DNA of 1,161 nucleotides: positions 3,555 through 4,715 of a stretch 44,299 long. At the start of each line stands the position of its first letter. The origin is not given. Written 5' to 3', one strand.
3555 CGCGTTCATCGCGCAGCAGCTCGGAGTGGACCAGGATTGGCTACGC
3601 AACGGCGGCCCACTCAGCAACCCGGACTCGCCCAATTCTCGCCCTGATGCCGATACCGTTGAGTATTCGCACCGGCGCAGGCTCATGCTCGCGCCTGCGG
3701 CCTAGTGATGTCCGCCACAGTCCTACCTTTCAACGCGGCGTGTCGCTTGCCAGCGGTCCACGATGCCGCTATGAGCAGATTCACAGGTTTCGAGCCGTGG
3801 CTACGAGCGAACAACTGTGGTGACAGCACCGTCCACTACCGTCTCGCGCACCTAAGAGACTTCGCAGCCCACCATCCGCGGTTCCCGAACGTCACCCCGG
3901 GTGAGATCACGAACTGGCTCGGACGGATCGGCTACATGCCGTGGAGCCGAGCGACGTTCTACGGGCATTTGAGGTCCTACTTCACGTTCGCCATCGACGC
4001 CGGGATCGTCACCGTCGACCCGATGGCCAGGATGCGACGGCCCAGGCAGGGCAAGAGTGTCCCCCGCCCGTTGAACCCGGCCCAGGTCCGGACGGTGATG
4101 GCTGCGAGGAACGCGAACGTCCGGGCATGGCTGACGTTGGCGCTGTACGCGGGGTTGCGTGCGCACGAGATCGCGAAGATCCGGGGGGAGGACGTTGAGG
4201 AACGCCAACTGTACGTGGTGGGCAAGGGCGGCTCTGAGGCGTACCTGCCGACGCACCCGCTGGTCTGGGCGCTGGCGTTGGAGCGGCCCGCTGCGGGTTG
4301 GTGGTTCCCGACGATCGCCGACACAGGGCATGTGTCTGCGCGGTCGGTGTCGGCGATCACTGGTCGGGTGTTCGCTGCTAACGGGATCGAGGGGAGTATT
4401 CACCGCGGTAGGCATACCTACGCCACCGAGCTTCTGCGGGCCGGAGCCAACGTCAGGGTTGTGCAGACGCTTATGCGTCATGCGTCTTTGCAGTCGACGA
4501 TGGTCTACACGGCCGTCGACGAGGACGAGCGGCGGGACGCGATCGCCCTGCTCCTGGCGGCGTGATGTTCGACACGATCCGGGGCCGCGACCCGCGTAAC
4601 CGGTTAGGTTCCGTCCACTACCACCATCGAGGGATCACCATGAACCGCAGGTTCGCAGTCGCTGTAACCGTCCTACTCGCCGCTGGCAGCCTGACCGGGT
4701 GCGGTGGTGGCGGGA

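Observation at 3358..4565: Repressor and integrase both end in ssrA-like Ala-Ala tags and abut each other: candidate integration-dependent immunity switch with attP inside the repressor gene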

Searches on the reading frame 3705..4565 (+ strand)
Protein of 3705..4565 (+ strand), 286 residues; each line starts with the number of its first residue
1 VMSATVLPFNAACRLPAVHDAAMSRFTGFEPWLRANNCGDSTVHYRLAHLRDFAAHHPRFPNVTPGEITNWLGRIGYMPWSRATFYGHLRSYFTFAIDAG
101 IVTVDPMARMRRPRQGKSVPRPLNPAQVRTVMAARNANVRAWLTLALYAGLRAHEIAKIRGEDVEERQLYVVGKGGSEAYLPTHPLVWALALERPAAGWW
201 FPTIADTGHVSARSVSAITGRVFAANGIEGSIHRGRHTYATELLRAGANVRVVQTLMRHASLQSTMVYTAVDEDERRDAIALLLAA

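Call 5: search_protein_families(library=pfam, proteins=[window:3705-4565:+], max_evalue=0.01)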
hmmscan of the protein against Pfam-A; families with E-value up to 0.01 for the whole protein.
window:3705-4565:+ (286 aa): 1 family
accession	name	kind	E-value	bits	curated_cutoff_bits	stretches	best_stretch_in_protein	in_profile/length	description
PF00589.27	Phage_integrase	-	7.7e-18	65.3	27.1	1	123-273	3-170/172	Phage integrase family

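Call 7: search_dna_similar(query=window:3705-4565:+, collection=phages, mode=protein, max_rows=40)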
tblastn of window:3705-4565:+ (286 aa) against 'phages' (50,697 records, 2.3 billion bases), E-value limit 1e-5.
Records with a match: 544; places in all: 568; records where one place covers at least 80% of the query: 407.
Best place of each record, by identity: <60% 544.
By first word of the organism name: Mycobacterium 296; Gordonia 145; Arthrobacter 44; Bacteriophage 14; Rhodococcus 6; Bacillus 5; Corynebacterium 5; Listeria 5; Acinetobacter 4; Brevibacillus 4; and 12 more.
By host as written in the record: Mycobacterium smegmatis mc2 155 167; Gordonia terrae 3612 117; Mycobacterium smegmatis mc#155 39; - 26; Arthrobacter globiformis NRRL B-2979 SEA 18; Arthrobacter globiformis B-2979 13; Arthrobacter globiformis NRRL B-2979 11; Mycobacterium smegmatis mc2155 10; and 82 more.
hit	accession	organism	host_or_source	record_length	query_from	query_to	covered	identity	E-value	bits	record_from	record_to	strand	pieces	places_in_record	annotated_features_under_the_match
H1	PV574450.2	Mycobacterium Phage WST1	Mycolicibacterium smegmatis mc^2 155 ...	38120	2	283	99%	36.9%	6e-46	171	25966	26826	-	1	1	int: tyrosine integrase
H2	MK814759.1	Gordonia phage Reyja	Gordonia terrae 3612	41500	7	283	97%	36.0%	2e-35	140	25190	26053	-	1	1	31: tyrosine integrase | 30: hypothetical protein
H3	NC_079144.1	Gordonia phage Reyja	Gordonia terrae 3612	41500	7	283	97%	36.0%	2e-35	140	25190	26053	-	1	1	31: tyrosine integrase | 30: hypothetical protein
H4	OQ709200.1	Gordonia phage Tarzan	Gordonia terrae 3612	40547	7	283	97%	36.0%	2e-35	140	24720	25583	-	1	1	31: tyrosine integrase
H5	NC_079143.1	Gordonia phage Tarzan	Gordonia terrae 3612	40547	7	283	97%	36.0%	2e-35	140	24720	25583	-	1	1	31: tyrosine integrase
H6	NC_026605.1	Mycobacterium phage Malithi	Mycobacterium smegmatis mc2 155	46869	32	283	88%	39.5%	2e-39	151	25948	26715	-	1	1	30: integrase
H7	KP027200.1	Mycobacterium phage Malithi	Mycobacterium smegmatis mc2 155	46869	32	283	88%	39.5%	2e-39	151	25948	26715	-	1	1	30: tyrosine integrase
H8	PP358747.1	Mycobacterium phage Sonah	Mycobacterium smegmatis mc#155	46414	32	283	88%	39.5%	3e-39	151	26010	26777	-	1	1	30: tyrosine integrase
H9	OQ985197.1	Mycobacterium phage KanikaMF1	Mycolicobacterium smegmatis mc^2 155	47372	32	283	88%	39.5%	3e-39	151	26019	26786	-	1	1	integrase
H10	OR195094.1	Mycobacterium phage MTBP1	Mycobacterium sp.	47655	32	283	88%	39.5%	3e-39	151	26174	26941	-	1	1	tyrosine Integrase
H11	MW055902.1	Mycobacterium phage Camster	Mycobacterium smegmatis mc2 155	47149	32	283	88%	39.5%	3e-39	151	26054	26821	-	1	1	30: tyrosine integrase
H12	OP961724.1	Mycobacterium phage BIB9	Mycobacterium smegmatis mc2 155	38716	32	283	88%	39.5%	4e-39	151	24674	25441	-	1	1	30: tyrosine integrase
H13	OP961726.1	Mycobacterium phage BIB7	Mycobacterium smegmatis mc2 155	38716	32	283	88%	39.5%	4e-39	151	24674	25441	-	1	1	30: tyrosine integrase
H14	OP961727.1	Mycobacterium phage BIB6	Mycobacterium smegmatis mc2 155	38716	32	283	88%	39.5%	4e-39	151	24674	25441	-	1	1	30: tyrosine integrase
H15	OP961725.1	Mycobacterium phage BIB8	Viruses; dsDNA viruses, no RNA stage; ...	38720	32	283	88%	39.5%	4e-39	151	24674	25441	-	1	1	30: tyrosine integrase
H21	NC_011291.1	Mycobacterium phage Brujita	Mycobacterium smegmatis mc2 155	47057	32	283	88%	39.5%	4e-39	151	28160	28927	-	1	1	33: gp33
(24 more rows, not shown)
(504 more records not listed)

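Call 36: find_homologous_proteins(query=window:3708-4565:+, max_evalue=1e-30)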
Query window:3708-4565:+ (285 aa): 417 proteins with E <= 1e-30 among 5120 candidates; the best 120 are listed.
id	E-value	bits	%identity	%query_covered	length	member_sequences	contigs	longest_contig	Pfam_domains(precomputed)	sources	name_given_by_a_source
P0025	3.3e-175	599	100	93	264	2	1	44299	PF00589.28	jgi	-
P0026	7.6e-133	460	74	96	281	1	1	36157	PF00589.28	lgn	-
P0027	6.7e-126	437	72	95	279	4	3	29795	PF00589.28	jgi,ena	-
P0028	3.0e-125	435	69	97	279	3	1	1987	PF00589.28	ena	-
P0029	3.4e-125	435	72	93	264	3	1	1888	PF00589.28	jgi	jgi:site-specific recombinase XerD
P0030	3.5e-125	435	70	96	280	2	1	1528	PF00589.28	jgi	jgi:site-specific recombinase XerD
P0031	7.0e-125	434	71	95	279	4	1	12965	PF00589.28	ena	-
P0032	1.5e-124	433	70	95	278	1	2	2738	PF00589.28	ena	-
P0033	1.0e-123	430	71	96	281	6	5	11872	PF00589.28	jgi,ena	jgi:integrase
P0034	2.4e-123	429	71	95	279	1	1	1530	PF00589.28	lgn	-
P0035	2.7e-122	426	69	96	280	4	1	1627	PF00589.28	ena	-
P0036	3.1e-121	422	71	93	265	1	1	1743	PF00589.28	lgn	-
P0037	4.3e-121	422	70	95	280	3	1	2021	PF00589.28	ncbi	-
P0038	7.5e-121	421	68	97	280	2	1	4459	PF00589.28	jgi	jgi:site-specific recombinase XerD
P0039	5.8e-120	418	68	97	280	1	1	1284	PF00589.28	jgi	-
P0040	1.5e-119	417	68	95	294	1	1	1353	PF00589.28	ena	-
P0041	4.8e-119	415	70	93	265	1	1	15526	PF00589.28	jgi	jgi:integrase/recombinase XerD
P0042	1.1e-118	414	67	95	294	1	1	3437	PF00589.28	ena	-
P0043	2.1e-118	413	67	95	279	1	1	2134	PF00589.28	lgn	-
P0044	2.2e-118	413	68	94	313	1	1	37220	PF00589.28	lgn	-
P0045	1.1e-117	410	66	97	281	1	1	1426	PF00589.28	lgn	-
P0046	1.6e-117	410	68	92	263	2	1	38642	PF00589.28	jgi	-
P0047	9.3e-116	404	64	99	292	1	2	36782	PF00589.28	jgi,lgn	jgi:integrase/recombinase XerD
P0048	1.0e-115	404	70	89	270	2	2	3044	PF00589.28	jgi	-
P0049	1.1e-115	404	66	95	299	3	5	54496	PF00589.28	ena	-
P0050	1.4e-115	404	64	97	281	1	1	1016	PF00589.28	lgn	-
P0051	4.2e-115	402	66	93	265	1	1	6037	PF00589.28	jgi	jgi:site-specific recombinase XerD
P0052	3.3e-114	399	67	97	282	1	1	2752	PF00589.28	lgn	-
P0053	3.5e-114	399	68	93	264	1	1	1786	PF00589.28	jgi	jgi:integrase/recombinase XerD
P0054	4.9e-114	399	68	93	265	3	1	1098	PF00589.28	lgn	-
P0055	6.2e-114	398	67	98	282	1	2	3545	PF00589.28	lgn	-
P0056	1.6e-113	397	65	94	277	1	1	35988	PF00589.28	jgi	jgi:integrase/recombinase XerD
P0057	1.9e-113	397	65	96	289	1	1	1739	PF00589.28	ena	-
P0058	4.1e-113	395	67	91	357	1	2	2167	PF00589.28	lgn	-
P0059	2.8e-110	386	64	93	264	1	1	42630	PF00589.28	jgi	-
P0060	2.9e-110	386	65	91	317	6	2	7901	PF00589.28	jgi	-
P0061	2.4e-109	383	65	92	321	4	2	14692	PF00589.28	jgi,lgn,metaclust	metaclust:\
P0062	5.6e-109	382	63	94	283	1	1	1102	PF00589.28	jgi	-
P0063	7.0e-109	382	64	93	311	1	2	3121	PF00589.28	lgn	-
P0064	1.0e-107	378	64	91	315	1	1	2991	PF00589.28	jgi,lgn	-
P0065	1.1e-107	378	65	91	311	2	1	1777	PF00589.28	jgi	-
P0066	2.0e-107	377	63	95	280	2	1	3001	PF00589.28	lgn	-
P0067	1.3e-106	374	65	92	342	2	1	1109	PF00589.28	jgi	jgi:integrase/recombinase XerD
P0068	2.8e-106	373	64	97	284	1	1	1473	PF00589.28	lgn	-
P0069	1.4e-105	371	64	91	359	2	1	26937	PF00589.28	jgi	jgi:integrase/recombinase XerD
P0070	1.5e-105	371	63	91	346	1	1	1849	PF00589.28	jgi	jgi:integrase/recombinase XerD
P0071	2.0e-105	370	64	91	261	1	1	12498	PF00589.28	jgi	jgi:integrase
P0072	2.9e-105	370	62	94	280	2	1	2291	PF00589.28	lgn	-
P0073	4.0e-105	369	60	95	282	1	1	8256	PF00589.28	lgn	-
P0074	4.7e-104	366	63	92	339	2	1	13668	PF00589.28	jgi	jgi:integrase/recombinase XerD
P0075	5.7e-104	365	63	91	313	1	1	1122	PF00589.28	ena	-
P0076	6.5e-104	365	63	89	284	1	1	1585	PF00589.28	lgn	-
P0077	6.6e-104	365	63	95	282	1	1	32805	PF00589.28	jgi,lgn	-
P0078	1.1e-103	365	63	91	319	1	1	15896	PF00589.28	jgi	jgi:integrase/recombinase XerD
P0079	1.3e-103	364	62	91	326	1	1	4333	PF00589.28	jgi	jgi:integrase/recombinase XerD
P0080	1.5e-103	364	62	91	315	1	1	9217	PF00589.28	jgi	jgi:integrase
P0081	2.2e-103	364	62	91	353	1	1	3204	PF00589.28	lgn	-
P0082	4.7e-103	362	62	91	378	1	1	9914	PF00589.28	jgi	-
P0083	7.5e-103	362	63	91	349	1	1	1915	PF00589.28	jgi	jgi:integrase/recombinase XerD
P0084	8.6e-103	362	60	93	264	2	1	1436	PF00589.28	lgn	-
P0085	3.6e-102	360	64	88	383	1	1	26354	PF00589.28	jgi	jgi:site-specific recombinase XerD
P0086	6.1e-102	359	64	88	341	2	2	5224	PF00589.28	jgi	jgi:integrase/recombinase XerD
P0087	8.4e-101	355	62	91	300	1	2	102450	PF00589.28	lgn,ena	-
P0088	1.8e-100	354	61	91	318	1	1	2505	PF00589.28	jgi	jgi:integrase/recombinase XerD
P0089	1.9e-100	354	63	91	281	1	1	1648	PF00589.28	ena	-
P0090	2.0e-100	354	61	91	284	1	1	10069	PF00589.28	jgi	jgi:integrase/recombinase XerD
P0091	2.1e-99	350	58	95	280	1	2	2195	PF00589.28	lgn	-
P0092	6.7e-99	349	61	89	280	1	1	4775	PF00589.28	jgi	jgi:integrase/recombinase XerD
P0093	1.7e-98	348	61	92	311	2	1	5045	PF00589.28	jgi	-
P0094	1.9e-98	347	59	91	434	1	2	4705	PF00589.28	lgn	-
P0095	2.4e-98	347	75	74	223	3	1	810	PF00589.28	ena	-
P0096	5.5e-98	346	59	91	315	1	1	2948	PF00589.28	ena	-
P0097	3.0e-97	343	66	84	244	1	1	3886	PF00589.28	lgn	-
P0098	1.1e-96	342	60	91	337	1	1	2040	PF00589.28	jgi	jgi:integrase/recombinase XerD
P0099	5.0e-96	339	59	89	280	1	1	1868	PF00589.28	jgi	jgi:integrase/recombinase XerD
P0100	2.0e-95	337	59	90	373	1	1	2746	PF00589.28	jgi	jgi:integrase/recombinase XerD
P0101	2.3e-95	337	60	88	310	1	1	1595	PF00589.28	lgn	-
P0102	2.2e-94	334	60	91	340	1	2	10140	PF00589.28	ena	-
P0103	9.3e-90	319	67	75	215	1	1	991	PF00589.28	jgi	jgi:integrase/recombinase XerD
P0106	3.7e-80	287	54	91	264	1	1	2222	PF00589.28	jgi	jgi:integrase/recombinase XerD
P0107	8.7e-80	286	73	63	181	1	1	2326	PF00589.28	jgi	-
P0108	6.9e-79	283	50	94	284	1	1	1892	PF00589.28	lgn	-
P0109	9.4e-78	279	50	91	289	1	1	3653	PF00589.28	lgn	-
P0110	1.3e-77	279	50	100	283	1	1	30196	PF00589.28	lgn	-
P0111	1.2e-76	276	51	91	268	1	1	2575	PF00589.28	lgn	-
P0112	1.8e-76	275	56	75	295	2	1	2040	PF00589.28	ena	-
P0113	7.4e-76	273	50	93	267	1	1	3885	PF00589.28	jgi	jgi:integrase/recombinase XerD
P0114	1.4e-74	269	46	100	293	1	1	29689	PF00589.28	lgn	-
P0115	1.7e-74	269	52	89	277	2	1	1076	PF00589.28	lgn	-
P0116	1.9e-74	269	51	89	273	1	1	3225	PF00589.28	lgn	-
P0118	3.7e-73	264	51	90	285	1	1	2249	PF00589.28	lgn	-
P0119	1.6e-72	262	60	70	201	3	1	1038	PF00589.28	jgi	jgi:integrase/recombinase XerD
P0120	3.8e-72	261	48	89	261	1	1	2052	PF00589.28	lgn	-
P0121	4.6e-72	261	48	97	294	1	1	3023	PF00589.28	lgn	-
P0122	5.3e-72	261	48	91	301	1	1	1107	PF00589.28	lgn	-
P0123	6.4e-72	260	50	91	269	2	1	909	PF00589.28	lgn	-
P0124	6.4e-72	260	53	78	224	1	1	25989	PF00589.28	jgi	jgi:integrase/recombinase XerD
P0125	9.1e-72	260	49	92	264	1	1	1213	PF00589.28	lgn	-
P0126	1.6e-71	259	45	99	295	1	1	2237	PF00589.28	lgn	-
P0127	1.7e-71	259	49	89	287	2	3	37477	PF00589.28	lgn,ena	-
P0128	2.8e-71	258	53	79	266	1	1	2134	PF00589.28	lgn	-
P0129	3.0e-71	258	49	89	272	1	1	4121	PF00589.28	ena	-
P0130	3.5e-71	258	48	91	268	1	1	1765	PF00589.28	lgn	-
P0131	3.9e-71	258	48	92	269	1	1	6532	PF00589.28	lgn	-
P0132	5.4e-71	257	54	79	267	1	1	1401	PF00589.28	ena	-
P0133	5.5e-71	257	69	63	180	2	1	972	PF00589.28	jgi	-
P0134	8.8e-71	257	50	91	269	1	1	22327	PF00589.28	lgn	-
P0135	2.3e-70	255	49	87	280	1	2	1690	PF00589.28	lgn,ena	-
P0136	2.4e-70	255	47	89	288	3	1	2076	PF00589.28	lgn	-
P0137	2.5e-70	255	49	92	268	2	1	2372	PF00589.28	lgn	-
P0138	3.8e-70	255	46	93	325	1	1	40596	PF00589.28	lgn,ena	-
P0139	4.0e-70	254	49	92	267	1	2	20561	PF00589.28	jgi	jgi:integrase/recombinase XerD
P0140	4.4e-70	254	50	90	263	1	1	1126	PF00589.28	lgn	-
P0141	5.7e-70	254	53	79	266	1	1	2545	PF00589.28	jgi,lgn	-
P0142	1.8e-69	252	49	90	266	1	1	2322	PF00589.28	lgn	-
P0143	1.9e-69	252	49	91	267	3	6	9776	PF00589.28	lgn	-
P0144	2.2e-69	252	49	89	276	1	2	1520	PF00589.28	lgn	-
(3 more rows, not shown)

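Call 38: find_encoding_contigs(protein=P0049, flank=10000, max_places=5)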
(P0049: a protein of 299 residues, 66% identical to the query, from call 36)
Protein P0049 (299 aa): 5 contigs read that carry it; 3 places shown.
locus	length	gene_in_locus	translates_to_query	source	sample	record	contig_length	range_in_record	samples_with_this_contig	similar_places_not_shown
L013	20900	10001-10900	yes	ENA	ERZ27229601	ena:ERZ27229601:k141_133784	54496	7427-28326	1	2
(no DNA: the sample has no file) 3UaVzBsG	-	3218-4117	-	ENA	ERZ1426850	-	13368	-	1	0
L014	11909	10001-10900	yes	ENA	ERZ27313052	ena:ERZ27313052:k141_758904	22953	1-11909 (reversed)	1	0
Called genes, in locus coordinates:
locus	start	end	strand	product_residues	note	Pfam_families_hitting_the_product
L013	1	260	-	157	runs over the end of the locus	-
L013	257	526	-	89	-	-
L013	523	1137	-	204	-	PF07799:DUF1643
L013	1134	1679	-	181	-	-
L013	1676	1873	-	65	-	-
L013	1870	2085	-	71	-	-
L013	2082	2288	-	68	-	-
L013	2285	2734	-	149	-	-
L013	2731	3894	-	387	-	PF18897:Gp3-like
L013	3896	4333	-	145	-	-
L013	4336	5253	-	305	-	-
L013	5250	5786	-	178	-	-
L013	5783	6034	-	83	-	-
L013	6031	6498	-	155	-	-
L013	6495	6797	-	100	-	-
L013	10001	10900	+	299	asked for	PF00589:Phage_integrase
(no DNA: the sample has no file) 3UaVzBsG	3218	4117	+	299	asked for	PF00589:Phage_integrase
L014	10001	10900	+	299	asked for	PF00589:Phage_integrase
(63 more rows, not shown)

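Call 60: search_solved_structures(query=window:3708-4565:+, max_evalue=0.001, show_alignments=1)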
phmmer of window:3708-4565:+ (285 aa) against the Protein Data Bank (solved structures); distinct sequences matched with E-value up to 0.001: 9.
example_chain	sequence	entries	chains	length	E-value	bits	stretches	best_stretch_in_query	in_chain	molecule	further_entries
5vfz_A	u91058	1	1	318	4.8e-41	144.2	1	28-279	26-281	Gp33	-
4a8e_A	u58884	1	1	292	3.7e-16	62.6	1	71-279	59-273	PROBABLE TYROSINE RECOMBINASE XERC-LIKE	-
1a0p_A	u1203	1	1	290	3e-12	49.7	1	75-274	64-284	SITE-SPECIFIC RECOMBINASE XERD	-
5hxy_A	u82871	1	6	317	2e-08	37.2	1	61-277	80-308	Tyrosine recombinase XerA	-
5dcf_A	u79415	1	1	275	6e-08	35.6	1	139-274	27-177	Tyrosine recombinase XerD,DNA translocase FtsK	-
9i5v_14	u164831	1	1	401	2.2e-07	33.8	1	86-276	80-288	Ribosome-associated translation inhibitor RaiA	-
5c6k_A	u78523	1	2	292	3.5e-06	29.8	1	90-281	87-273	Integrase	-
2a3v_A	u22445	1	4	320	2.4e-05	27.1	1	225-270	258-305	site-specific recombinase IntI4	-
5dor_A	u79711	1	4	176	2.4e-05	27.1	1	126-281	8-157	Integrase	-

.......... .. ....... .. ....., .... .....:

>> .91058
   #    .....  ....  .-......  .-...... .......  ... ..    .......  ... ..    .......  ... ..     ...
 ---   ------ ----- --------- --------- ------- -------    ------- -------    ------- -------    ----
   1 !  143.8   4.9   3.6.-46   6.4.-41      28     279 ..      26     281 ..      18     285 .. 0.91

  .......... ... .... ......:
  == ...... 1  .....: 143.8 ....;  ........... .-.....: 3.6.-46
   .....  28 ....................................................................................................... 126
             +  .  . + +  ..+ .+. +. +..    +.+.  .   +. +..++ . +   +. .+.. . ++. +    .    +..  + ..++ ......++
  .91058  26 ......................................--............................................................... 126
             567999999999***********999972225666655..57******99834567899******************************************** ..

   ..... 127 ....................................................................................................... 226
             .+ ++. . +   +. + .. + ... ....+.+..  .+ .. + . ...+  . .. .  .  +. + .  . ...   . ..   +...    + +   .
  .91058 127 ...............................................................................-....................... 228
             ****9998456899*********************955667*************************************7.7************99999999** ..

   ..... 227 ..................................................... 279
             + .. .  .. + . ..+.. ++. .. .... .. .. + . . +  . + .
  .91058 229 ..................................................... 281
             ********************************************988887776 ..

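Call 65: find_related_loci(query=window:3708-4565:+, collection=viral_contigs, flank=3000)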
Query window:3708-4565:+ (285 aa) in viral_contigs; peptide patterns used: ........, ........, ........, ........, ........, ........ (x = any residue, [..] = any of these).
4 stretches matched a pattern, but none encodes a relative of the query by tblastn (E <= 1e-3).

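Call 67: find_related_loci(query=A2, collection=viral_contigs, flank=3000)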
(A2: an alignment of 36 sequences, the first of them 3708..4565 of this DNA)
Query A2 (285 aa) in viral_contigs; peptide patterns used: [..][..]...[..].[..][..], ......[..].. (x = any residue, [..] = any of these).
114 stretches matched a pattern; 50 encode a relative of the query (tblastn E <= 1e-3); 50 distinct loci.
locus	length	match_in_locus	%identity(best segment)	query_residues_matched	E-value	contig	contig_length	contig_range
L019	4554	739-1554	72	14-285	3e-129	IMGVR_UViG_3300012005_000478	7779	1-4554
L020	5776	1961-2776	72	14-285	5e-129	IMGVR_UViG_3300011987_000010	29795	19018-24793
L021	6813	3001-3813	67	14-284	2e-123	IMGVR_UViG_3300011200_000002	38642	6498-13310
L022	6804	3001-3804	64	10-277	2e-113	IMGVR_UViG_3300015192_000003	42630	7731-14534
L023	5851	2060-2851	59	22-285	6e-106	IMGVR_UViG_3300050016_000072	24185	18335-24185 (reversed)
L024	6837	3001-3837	62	9-276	1e-104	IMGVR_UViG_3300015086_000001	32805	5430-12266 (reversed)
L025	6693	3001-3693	33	57-282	5e-30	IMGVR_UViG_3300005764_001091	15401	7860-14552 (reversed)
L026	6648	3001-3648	32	66-279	7e-28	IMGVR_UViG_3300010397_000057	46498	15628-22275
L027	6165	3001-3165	82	230-284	2e-22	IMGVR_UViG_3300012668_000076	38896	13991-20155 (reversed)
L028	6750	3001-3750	32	32-279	5e-21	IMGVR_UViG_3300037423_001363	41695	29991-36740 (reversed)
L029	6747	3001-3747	30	28-272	1e-18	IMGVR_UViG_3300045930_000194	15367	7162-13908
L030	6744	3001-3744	27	22-270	4e-18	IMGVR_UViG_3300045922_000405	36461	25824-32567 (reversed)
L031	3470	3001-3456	38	137-282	7e-18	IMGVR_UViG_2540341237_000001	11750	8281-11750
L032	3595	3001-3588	33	88-264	8e-18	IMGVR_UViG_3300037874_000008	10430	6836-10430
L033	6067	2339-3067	30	28-271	3e-16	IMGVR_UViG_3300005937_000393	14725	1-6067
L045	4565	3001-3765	22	34-270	2e-11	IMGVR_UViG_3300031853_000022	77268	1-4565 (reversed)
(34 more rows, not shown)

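Call 69: get_annotated_region(hit=H21, flank=1500)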
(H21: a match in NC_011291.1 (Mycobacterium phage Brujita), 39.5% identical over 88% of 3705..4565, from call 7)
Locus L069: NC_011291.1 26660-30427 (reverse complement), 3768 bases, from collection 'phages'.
description: Mycobacterium phage Brujita, complete genome.
organism: Mycobacterium phage Brujita (NCBI taxid 2902904)
taxonomy: Viruses; Duplodnaviria; Heunggongvirae; Uroviricota; Caudoviricetes; Chebruvirinae; Brujitavirus; Brujitavirus brujita
host: Mycobacterium smegmatis mc2 155; source: soil; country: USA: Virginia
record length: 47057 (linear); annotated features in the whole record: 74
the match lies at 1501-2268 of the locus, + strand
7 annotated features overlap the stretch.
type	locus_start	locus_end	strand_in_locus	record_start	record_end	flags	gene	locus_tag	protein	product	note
CDS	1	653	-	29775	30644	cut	36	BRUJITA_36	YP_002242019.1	anti-repressor Ant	antirepressor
CDS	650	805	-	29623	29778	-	35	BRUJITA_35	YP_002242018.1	MerR-like transcriptional regulator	putative excisionase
CDS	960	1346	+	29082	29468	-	34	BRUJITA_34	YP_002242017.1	transcriptional repressor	-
CDS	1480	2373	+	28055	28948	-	33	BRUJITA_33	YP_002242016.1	gp33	integrase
CDS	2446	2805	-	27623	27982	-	32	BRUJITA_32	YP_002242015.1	minor tail protein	-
CDS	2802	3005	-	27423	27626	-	31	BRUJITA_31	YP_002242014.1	holin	-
CDS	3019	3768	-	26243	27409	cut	30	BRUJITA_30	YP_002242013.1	endolysin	LysB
